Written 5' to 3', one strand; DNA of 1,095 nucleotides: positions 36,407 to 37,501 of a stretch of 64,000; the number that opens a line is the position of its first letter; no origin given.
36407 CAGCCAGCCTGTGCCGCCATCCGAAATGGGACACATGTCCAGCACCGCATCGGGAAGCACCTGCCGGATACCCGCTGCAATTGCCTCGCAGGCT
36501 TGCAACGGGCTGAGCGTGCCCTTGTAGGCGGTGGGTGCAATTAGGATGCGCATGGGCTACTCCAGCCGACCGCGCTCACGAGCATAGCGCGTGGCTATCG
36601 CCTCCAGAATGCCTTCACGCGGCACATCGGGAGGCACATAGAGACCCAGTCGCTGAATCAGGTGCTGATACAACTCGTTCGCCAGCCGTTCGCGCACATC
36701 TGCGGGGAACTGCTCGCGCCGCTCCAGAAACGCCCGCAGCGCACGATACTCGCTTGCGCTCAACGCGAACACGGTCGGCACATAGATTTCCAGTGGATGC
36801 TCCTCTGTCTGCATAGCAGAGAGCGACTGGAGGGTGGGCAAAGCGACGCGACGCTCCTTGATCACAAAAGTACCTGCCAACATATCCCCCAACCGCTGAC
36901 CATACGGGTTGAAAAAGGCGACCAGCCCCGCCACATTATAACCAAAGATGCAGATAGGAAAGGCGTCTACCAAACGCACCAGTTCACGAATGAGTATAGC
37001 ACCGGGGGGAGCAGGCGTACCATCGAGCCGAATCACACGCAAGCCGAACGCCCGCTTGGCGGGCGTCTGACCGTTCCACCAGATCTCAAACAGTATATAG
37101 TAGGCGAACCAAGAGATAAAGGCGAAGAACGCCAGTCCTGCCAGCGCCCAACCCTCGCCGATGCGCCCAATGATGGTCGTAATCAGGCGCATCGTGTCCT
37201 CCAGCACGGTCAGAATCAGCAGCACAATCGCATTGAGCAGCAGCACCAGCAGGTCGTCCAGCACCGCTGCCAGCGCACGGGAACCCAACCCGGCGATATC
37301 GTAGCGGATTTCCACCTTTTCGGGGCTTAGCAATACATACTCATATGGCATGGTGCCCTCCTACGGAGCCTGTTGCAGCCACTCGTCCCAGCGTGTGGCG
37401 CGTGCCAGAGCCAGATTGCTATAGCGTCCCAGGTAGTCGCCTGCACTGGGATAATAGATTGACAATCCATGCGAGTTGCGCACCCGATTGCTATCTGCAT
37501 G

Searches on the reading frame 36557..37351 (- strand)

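Call 27: search_protein_families(library=pfam, proteins=[window:36557-37351:-], max_evalue=0.01)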
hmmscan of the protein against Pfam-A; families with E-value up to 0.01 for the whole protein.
window:36557-37351:- (264 aa): 1 family
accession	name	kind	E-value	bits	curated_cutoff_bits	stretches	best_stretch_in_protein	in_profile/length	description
PF06271.18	RDD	-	2e-20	73.9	24.1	1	20-160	2-137/137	RDD family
